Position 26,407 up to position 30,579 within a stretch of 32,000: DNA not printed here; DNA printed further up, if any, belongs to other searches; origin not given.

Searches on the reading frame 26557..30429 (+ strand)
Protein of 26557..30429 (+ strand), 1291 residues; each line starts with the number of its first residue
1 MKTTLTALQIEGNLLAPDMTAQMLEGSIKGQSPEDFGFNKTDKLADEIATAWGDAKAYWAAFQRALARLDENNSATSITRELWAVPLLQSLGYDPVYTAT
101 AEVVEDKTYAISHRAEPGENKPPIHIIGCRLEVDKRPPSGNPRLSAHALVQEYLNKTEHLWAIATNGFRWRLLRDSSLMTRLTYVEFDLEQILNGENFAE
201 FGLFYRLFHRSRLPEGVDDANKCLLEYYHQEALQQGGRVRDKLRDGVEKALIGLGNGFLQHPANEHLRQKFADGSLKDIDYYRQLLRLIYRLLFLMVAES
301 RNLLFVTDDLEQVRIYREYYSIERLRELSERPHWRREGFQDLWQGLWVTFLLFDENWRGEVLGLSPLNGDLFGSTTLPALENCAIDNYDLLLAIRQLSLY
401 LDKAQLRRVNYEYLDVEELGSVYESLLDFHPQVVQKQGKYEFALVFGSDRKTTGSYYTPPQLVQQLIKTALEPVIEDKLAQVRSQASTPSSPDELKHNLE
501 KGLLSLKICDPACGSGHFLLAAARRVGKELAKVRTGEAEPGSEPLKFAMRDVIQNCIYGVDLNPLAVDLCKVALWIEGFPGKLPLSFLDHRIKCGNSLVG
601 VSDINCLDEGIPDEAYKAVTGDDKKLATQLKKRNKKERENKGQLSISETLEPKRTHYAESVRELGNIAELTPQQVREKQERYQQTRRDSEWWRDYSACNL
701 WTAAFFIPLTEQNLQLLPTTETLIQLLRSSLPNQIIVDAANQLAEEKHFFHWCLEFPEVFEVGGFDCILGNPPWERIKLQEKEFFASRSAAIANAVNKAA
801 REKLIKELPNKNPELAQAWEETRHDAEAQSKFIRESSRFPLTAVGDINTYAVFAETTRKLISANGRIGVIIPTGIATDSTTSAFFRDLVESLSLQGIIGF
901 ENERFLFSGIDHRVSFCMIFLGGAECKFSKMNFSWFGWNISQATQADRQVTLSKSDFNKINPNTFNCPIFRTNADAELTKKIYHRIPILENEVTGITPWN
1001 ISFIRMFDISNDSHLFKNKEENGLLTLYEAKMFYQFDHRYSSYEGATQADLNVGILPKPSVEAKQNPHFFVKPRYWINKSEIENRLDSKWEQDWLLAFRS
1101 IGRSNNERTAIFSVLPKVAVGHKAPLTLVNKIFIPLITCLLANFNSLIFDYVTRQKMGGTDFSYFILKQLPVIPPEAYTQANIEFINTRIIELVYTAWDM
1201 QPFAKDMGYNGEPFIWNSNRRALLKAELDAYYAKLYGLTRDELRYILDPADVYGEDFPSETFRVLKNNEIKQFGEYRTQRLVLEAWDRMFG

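Call 7: search_protein_families(library=pfam, proteins=[window:26557-30429:+], max_evalue=1)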
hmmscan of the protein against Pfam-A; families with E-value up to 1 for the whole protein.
window:26557-30429:+ (1291 aa): 5 families
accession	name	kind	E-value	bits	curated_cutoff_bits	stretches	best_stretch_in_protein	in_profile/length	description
PF07669.17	Eco57I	-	5.6e-20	72.6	25.3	2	555-783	1-93/171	Eco57I restriction-modification methylase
PF02384.22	N6_Mtase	-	5.3e-10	39.5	20.4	1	449-578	21-101/311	N-6 DNA Methylase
PF20473.4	MmeI_Mtase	-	5.8e-08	32.7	27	1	497-578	12-86/259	MmeI, DNA-methyltransferase domain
PF01170.24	UPF0020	-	0.026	14.6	22.3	1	507-572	31-94/197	RMKL-like, methyltransferase domain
PF13847.12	Methyltransf_31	-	0.17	12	27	1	506-529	5-28/145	Methyltransferase domain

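Call 8: search_protein_families(library=padloc, proteins=[window:26557-30429:+], max_evalue=1)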
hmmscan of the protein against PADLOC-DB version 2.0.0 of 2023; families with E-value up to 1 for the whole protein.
window:26557-30429:+ (1291 aa): 64 families (the best 25 are shown)
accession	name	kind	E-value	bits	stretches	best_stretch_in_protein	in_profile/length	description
PDLC02643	DrmMI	-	8.2e-81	270.4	2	441-779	543-883/1347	DrmMI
PDLC03613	REase_MTase_IIG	-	3.1e-61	205.3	4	741-1256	722-1239/1250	Type IIG restriction enzyme-methyltransferase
PDLC03622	REase_MTase_IIG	-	5.8e-58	194.2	5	837-1172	953-1290/1524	Type IIG restriction enzyme-methyltransferase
PDLC02638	DrmMI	-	5.5e-57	191.6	2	442-776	543-883/935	DrmMI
PDLC03614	REase_MTase_IIG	-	8.9e-40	134.2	3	737-932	920-1116/1584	Type IIG restriction enzyme-methyltransferase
PDLC03620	REase_MTase_IIG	-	2.4e-34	116.2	4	550-616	675-740/1378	Type IIG restriction enzyme-methyltransferase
PDLC03618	REase_MTase_IIG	-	7.1e-34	114.3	3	439-609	535-721/1429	Type IIG restriction enzyme-methyltransferase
PDLC02645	DrmMI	-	2.1e-31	106.9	3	548-639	660-753/772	DrmMI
PDLC02644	DrmMI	-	9.6e-31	104.5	2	441-607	53-235/988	DrmMI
PDLC02639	DrmMI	-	1.2e-29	101.2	2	452-636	249-421/803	DrmMI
PDLC03611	REase_MTase_IIG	-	6.5e-28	94.7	3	733-909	901-1076/1532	Type IIG restriction enzyme-methyltransferase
PDLC02646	DrmMI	-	4.1e-26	89.3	2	521-614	19-111/792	DrmMI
PDLC03612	REase_MTase_IIG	-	2.5e-24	83.5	2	550-782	589-825/1247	Type IIG restriction enzyme-methyltransferase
PDLC03629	REase_MTase_IIG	-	1.6e-23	80.6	2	447-607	375-542/1182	Type IIG restriction enzyme-methyltransferase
PDLC03609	REase_MTase_IIG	-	2.3e-20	70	2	497-601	425-534/1066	Type IIG restriction enzyme-methyltransferase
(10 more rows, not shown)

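Call 9: search_protein_families(library=ncbifam, proteins=[window:26557-30429:+], max_evalue=1)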
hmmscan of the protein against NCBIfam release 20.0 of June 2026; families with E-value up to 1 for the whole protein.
window:26557-30429:+ (1291 aa): 6 families
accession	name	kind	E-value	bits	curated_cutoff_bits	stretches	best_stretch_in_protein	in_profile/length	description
TIGR02987.1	met_A_Alw26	exception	4e-21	75.3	353.5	1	747-1187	108-465/523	Alw26I/Eco31I/Esp3I family type II restriction adenine-specific DNA-methyltransferase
NF033451.1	BREX_2_MTaseX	equivalog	1.1e-10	39.9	400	1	500-576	219-288/1185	BREX-2 system adenine-specific DNA-methyltransferase PglX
NF033455.1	BREX_6_MTaseX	exception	3.7e-08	31.4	900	1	497-577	321-399/1319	BREX-6 system adenine-specific DNA-methyltransferase PglX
NF033452.1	BREX_1_MTaseX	exception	8.7e-08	30.5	500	1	499-578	308-379/1210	BREX-1 system adenine-specific DNA-methyltransferase PglX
NF047738.1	antiphage_MADS2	equivalog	1e-05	24.1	720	1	469-568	296-399/654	methylation-associated defense system DNA methyltransferase MAD2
NF033454.1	BREX_5_MTaseX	exception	1.7e-05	22.6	900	1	505-576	302-366/1404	BREX-5 system adenine-specific DNA-methyltransferase PglX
